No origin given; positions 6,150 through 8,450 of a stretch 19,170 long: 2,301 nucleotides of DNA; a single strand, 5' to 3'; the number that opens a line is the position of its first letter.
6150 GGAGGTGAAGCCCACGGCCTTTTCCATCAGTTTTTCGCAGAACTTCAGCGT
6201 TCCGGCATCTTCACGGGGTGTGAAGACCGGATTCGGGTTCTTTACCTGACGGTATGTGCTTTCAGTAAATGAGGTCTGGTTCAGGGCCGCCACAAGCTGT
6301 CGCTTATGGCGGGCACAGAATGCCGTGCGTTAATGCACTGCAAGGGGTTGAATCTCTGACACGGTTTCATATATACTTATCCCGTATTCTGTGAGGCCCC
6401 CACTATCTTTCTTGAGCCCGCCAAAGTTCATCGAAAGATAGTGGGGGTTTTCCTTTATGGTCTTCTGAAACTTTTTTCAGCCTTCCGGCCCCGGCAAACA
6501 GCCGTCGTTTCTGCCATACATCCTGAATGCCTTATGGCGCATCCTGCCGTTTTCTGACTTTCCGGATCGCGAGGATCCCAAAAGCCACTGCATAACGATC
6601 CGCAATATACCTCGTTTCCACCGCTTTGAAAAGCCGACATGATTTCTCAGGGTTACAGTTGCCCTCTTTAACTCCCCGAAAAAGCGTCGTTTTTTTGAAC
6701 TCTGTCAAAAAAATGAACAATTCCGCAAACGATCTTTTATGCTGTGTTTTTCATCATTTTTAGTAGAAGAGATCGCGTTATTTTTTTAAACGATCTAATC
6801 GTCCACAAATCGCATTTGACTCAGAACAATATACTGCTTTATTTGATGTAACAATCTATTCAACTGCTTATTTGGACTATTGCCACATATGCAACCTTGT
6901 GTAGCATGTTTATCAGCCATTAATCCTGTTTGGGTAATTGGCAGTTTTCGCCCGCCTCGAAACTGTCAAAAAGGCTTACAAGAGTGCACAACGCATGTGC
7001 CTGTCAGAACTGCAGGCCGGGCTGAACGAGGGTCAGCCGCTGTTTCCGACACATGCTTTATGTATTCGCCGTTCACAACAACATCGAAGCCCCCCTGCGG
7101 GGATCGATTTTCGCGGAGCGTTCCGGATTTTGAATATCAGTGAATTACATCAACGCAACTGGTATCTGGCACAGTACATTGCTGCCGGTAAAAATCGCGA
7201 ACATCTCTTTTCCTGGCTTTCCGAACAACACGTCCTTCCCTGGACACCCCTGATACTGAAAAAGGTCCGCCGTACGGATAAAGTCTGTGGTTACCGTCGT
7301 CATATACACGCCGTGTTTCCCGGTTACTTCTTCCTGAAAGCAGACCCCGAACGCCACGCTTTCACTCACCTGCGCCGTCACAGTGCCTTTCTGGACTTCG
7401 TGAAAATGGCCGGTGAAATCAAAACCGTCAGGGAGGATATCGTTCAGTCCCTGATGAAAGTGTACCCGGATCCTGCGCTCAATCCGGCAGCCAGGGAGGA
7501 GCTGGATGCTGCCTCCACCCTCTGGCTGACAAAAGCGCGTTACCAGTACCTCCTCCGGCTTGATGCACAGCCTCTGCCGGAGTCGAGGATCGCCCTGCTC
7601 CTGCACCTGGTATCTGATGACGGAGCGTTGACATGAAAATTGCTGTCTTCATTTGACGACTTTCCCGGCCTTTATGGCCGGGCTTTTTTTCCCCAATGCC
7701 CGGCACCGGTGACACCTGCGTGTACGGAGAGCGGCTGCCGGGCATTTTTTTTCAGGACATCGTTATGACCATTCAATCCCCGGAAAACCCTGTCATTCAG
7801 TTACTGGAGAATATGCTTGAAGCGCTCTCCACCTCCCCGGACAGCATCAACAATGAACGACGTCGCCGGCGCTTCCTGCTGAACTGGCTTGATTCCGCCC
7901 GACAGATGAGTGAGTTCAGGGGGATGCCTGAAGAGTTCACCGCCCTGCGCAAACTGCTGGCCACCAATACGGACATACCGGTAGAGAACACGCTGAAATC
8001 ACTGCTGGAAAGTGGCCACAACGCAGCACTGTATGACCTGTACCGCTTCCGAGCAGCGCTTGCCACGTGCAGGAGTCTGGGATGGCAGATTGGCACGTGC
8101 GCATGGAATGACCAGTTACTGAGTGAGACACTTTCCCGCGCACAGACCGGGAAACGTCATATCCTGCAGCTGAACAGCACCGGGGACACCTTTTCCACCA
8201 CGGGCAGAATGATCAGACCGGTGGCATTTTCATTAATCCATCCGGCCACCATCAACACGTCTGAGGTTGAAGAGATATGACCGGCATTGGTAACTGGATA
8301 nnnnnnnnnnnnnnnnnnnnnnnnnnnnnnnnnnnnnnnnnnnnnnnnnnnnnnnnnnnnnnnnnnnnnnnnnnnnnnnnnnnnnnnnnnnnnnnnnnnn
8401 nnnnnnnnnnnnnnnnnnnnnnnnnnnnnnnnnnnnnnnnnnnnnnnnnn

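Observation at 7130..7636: NGN-domain protein lacks a recognisable KOW domain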

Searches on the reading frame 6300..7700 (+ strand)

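Call 77: profile_search(protein=L002:1484-2143:+)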
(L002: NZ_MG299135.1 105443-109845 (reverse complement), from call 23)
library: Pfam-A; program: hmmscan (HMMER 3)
A. the first sequence (220 residues): domains with independent E <= 10: 1; with E <= 0.001: 0
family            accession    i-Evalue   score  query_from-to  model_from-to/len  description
EAD8              PF19961.5         2.2     9.4      15-82          5-75/96  Effector-associated domain 8

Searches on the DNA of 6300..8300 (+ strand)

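Call 4: search_dna_similar(query=window:6300-8300:+, collection=plasmids, mode=near, max_rows=15)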
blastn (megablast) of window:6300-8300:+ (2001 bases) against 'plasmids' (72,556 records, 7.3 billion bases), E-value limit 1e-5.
Records with a match: 1691; places in all: 1762; records where one place covers at least 80% of the query: 511.
Best place of each record, by identity: >=99% 10; 95-99% 8; 90-95% 429; 80-90% 441; 60-80% 803.
By first word of the organism name: Escherichia 1284; Salmonella 257; Shigella 107; Klebsiella 34; Citrobacter 5; uncultured 2; Enterobacter 1; Apirhabdus 1.
By predicted mobility (MOB-suite, as given by PLSDB): conjugative 1563; mobilizable 82; non-mobilizable 46.
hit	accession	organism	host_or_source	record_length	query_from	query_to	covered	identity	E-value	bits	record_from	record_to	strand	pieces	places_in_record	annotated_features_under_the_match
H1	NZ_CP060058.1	Escherichia coli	Homo sapiens,isolate,feces from healthy ...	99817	1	2001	100%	100.0%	0e+0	3696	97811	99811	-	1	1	hypothetical protein | transcription termination/antitermination NusG family protein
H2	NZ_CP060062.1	Escherichia coli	Homo sapiens,isolate,feces from healthy ...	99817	1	2001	100%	100.0%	0e+0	3696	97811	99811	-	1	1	hypothetical protein | transcription termination/antitermination NusG family protein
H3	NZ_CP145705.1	Escherichia coli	Homo sapiens,stool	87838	1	2001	100%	100.0%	0e+0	3696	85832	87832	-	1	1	transcription termination/antitermination NusG family protein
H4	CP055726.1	Escherichia coli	culture,Pooled pig faecal samples ...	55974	1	2001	100%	100.0%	0e+0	3690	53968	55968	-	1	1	transcription termination factor NusG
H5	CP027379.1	Escherichia coli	Homo sapiens,stool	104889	1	1979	99%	94.9%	0e+0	3097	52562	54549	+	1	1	record has no annotation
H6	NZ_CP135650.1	Escherichia coli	-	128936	1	1979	99%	94.4%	0e+0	3046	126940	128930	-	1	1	hypothetical protein | transcription termination/antitermination NusG family protein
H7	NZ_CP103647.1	Escherichia coli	Homo sapiens,blood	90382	1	1979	99%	94.4%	0e+0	3040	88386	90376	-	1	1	hypothetical protein | transcription termination/antitermination NusG family protein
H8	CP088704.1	Escherichia coli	Homo sapiens,blood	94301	1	1979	99%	94.3%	0e+0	3035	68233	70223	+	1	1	traC | transcription termination factor NusG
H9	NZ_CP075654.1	Escherichia coli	Homo sapiens,stool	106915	1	1979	99%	94.3%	0e+0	3033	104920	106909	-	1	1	hypothetical protein | transcription termination/antitermination NusG family protein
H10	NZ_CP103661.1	Escherichia coli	Homo sapiens,blood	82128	1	1979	99%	94.1%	0e+0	3018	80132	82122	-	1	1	traC | transcription termination/antitermination NusG family protein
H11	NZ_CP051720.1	Escherichia coli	Homo sapiens,whole organism,rectal swab ...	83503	1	1979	99%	94.1%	0e+0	3018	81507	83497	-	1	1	traC | transcription termination/antitermination NusG family protein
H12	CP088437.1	Escherichia coli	Homo sapiens,blood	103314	1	1979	99%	94.1%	0e+0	3011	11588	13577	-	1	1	traC | transcription termination factor NusG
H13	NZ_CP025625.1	Escherichia coli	Homo sapiens,Pure Culture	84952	1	1979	99%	94.1%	0e+0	3013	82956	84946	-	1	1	hypothetical protein | transcription termination/antitermination NusG family protein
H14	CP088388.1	Escherichia coli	Homo sapiens,blood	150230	1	1979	99%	94.1%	0e+0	3013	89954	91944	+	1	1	traC | transcription termination factor NusG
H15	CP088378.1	Escherichia coli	Homo sapiens,blood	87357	1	1979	99%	94.1%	0e+0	3013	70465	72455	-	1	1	traC | transcription termination factor NusG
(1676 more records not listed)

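Call 6: get_annotated_region(hit=H1, flank=6000)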
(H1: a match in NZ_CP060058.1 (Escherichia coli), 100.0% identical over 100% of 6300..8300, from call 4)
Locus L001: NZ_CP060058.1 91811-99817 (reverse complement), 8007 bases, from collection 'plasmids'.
description: Escherichia coli strain G8 plasmid unnamed1, complete sequence
organism: Escherichia coli (NCBI taxid 562)
taxonomy: Bacteria; Pseudomonadota; Gammaproteobacteria; Enterobacterales; Enterobacteriaceae; Escherichia; Escherichia coli
host: -; source: Homo sapiens,isolate,feces from healthy individual; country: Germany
typing (MOB-suite, as given by PLSDB): mobilizable; replicon IncK2/Z; relaxase MOBP,MOBP
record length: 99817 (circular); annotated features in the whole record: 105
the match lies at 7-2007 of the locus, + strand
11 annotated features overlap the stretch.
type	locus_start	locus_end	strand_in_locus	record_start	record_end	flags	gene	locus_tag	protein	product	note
CDS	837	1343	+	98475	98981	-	-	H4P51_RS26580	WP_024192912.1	transcription termination/antitermination NusG family protein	GO:0006355 - regulation of DNA-templated transcription [Evidence IEA]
CDS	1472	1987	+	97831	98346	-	-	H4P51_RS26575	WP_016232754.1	hypothetical protein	-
CDS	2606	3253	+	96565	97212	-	excA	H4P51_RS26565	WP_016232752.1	plasmid IncI1-type surface exclusion protein ExcA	-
CDS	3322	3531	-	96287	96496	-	-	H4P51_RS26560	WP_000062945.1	HEAT repeat domain-containing protein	-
CDS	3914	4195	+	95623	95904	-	-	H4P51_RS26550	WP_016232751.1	DUF1778 domain-containing protein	-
CDS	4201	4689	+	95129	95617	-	-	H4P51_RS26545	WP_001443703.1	GNAT family N-acetyltransferase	-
CDS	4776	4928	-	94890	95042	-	-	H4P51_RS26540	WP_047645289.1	Hok/Gef family protein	-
CDS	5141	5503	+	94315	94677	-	-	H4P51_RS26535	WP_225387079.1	hypothetical protein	-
CDS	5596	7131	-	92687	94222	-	-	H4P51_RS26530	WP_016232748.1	phosphoethanolamine transferase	-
CDS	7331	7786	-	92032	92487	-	-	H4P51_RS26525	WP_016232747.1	DUF2569 family protein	-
CDS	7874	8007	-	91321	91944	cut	-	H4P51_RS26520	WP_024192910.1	hypothetical protein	-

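Call 22: search_dna_similar(query=window:6300-7700:+, collection=plasmids, mode=distant, rows=spread, max_rows=30)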
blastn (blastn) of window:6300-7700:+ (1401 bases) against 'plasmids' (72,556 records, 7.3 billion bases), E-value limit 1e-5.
Records with a match: 2047; places in all: 3417; records where one place covers at least 80% of the query: 519.
Best place of each record, by identity: >=99% 5; 95-99% 19; 90-95% 451; 80-90% 77; 60-80% 1495.
By first word of the organism name: Escherichia 1461; Salmonella 415; Shigella 107; Klebsiella 51; Citrobacter 5; uncultured 3; Serratia 3; Enterobacter 1; Apirhabdus 1.
By predicted mobility (MOB-suite, as given by PLSDB): conjugative 1873; mobilizable 107; non-mobilizable 67.
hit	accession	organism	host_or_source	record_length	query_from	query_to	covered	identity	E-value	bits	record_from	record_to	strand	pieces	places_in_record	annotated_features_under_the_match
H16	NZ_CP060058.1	Escherichia coli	Homo sapiens,isolate,feces from healthy ...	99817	1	1401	100%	100.0%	0e+0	2527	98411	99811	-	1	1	transcription termination/antitermination NusG family protein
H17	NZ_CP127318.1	Escherichia coli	Gallus gallus domesticus,Cell ...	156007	1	1394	100%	92.8%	0e+0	2045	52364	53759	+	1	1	transcription termination/antitermination NusG family protein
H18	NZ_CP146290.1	Shigella sonnei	-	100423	1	1394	100%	92.5%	0e+0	2029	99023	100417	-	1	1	transcription termination/antitermination NusG family protein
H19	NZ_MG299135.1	Shigella sonnei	Homo sapiens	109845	1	1396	100%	92.0%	0e+0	2005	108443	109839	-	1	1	transcription termination/antitermination NusG family protein | IncI1 plasmid conjugative transfer protein TraC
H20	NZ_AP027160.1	Escherichia coli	Homo sapiens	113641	1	1394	100%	92.1%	0e+0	1994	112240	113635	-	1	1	transcription termination/antitermination NusG family protein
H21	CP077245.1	Escherichia coli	Seth Lab strain,Seth Lab Isolate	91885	1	1394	100%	91.4%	0e+0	1963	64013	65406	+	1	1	transcription termination factor NusG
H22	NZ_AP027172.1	Escherichia coli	Bos taurus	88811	1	1394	100%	89.9%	0e+0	1848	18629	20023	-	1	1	transcription termination/antitermination NusG family protein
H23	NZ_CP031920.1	Escherichia coli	Homo sapiens,Clinical: Human (Homo ...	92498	1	1394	100%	89.2%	0e+0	1800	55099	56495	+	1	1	none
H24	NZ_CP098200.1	Escherichia coli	Canis lupus familiaris,Rectal swab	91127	696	1323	36%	70.5%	8e-35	223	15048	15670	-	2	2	transcription termination/antitermination NusG family protein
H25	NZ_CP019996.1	Salmonella enterica subsp. enterica serovar Anatum str. ...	Homo sapiens,stool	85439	1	263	19%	77.7%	5e-44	187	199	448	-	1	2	none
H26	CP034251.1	Salmonella enterica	food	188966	1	251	18%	78.3%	2e-43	186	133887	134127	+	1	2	hypothetical protein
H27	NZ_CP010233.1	Escherichia coli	-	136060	1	251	18%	78.3%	2e-43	186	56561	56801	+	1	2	none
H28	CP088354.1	Escherichia coli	Homo sapiens,blood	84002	1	251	18%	78.3%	2e-43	186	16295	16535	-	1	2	none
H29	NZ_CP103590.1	Escherichia coli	Homo sapiens,blood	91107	1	251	18%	78.3%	2e-43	186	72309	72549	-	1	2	none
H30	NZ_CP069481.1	Escherichia coli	Homo sapiens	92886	1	251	18%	78.3%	2e-43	186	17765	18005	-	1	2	none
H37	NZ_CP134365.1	Escherichia coli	Homo sapiens,urine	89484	1074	1323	18%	73.9%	8e-35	156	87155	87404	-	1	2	transcription termination/antitermination NusG family protein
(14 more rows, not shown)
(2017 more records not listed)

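Call 23: get_annotated_region(hit=H19, flank=3000)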
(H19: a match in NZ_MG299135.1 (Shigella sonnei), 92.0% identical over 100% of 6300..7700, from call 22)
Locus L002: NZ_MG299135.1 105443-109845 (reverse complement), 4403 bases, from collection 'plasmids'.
description: Shigella sonnei strain SH273-2 plasmid pSH273-2, complete sequence
organism: Shigella sonnei (NCBI taxid 624)
taxonomy: Bacteria; Pseudomonadota; Gammaproteobacteria; Enterobacterales; Enterobacteriaceae; Shigella; Shigella sonnei
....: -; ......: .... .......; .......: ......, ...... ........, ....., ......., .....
typing (MOB-suite, as given by PLSDB): conjugative; replicon IncK2/Z; relaxase MOBP; mating-pair formation MPF_I
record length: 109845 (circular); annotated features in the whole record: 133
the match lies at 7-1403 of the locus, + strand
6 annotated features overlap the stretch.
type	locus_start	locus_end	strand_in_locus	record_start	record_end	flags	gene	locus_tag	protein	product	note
CDS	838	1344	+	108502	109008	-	-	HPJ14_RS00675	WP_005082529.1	transcription termination/antitermination NusG family protein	GO:0006355 - regulation of DNA-templated transcription [Evidence IEA]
CDS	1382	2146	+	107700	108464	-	-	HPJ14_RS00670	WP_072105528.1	IncI1 plasmid conjugative transfer protein TraC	-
CDS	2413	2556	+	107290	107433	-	-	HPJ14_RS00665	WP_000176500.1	hypothetical protein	-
CDS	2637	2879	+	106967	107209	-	-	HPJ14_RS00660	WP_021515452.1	PilI type IV pilus biogenesis protein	-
CDS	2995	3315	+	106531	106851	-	-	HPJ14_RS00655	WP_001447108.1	hypothetical protein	-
CDS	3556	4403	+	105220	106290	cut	-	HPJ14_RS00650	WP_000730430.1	toxin co-regulated pilus biosynthesis Q family protein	-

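Call 24: get_annotated_region(hit=H37, flank=4000)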
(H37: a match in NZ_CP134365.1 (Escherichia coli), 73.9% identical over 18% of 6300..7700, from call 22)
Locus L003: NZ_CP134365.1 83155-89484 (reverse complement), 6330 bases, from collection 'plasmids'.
description: Escherichia coli strain TUM13754 plasmid pMTY13754_IncI1-I, complete sequence
organism: Escherichia coli (NCBI taxid 562)
taxonomy: Bacteria; Pseudomonadota; Gammaproteobacteria; Enterobacterales; Enterobacteriaceae; Escherichia; Escherichia coli
host: -; source: Homo sapiens,urine; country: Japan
typing (MOB-suite, as given by PLSDB): conjugative; replicon IncI-gamma/K1; relaxase MOBP; mating-pair formation MPF_I
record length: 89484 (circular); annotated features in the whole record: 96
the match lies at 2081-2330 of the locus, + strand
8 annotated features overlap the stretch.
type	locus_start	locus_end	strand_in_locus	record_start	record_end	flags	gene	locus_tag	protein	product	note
CDS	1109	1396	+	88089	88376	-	-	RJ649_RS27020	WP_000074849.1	conjugal transfer protein TraA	-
CDS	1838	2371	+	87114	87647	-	-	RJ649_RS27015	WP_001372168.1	transcription termination/antitermination NusG family protein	GO:0006354 - DNA-templated transcription elongation [Evidence IEA]; GO:0006355 - regulation of DNA-templated ...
CDS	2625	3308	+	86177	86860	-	-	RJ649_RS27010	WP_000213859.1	conjugal transfer protein TraC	-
CDS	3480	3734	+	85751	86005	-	-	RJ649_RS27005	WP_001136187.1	PilI type IV pilus biogenesis protein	-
CDS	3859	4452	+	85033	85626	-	-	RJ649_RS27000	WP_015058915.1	hypothetical protein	-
CDS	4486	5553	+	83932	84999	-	pilL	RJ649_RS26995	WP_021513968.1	type IV pilus biogenesis lipoprotein PilL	-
CDS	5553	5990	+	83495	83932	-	pilM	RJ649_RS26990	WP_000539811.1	type IV pilus biogenesis protein PilM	-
CDS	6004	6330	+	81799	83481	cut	-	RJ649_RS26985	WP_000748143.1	PilN family type IVB pilus formation outer membrane protein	GO:0009297 - pilus assembly [Evidence IEA]; GO:0009306 - protein secretion [Evidence IEA]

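Call 25: get_annotated_region(hit=H24, flank=3000)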
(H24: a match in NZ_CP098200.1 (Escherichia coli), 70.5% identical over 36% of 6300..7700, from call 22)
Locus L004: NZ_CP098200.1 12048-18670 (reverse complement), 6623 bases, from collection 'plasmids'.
description: Escherichia coli strain Z0117EC0062 plasmid pZ0117EC0062-3, complete sequence
organism: Escherichia coli (NCBI taxid 562)
taxonomy: Bacteria; Pseudomonadota; Gammaproteobacteria; Enterobacterales; Enterobacteriaceae; Escherichia; Escherichia coli
host: -; source: Canis lupus familiaris,Rectal swab; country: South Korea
typing (MOB-suite, as given by PLSDB): mobilizable; replicon IncI1/B/O; relaxase MOBP
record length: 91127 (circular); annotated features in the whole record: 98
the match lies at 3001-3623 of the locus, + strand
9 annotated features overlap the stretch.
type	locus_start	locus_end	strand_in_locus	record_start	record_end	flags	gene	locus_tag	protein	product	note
CDS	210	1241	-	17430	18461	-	repA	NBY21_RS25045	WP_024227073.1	plasmid replication initiator RepA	GO:0006276 - plasmid maintenance [Evidence IEA]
CDS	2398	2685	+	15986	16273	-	-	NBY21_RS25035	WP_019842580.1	conjugal transfer protein TraA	-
CDS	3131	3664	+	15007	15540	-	-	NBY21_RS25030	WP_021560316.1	transcription termination/antitermination NusG family protein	-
CDS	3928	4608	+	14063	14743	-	-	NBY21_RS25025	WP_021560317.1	hypothetical protein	-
CDS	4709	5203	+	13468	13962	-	-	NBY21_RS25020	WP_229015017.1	hypothetical protein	-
CDS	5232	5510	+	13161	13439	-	-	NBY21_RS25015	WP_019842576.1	hypothetical protein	-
CDS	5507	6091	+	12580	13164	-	-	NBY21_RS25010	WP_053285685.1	hypothetical protein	-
CDS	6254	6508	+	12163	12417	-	-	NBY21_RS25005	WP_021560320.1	PilI type IV pilus biogenesis protein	-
CDS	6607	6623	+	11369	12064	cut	-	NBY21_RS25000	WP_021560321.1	hypothetical protein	-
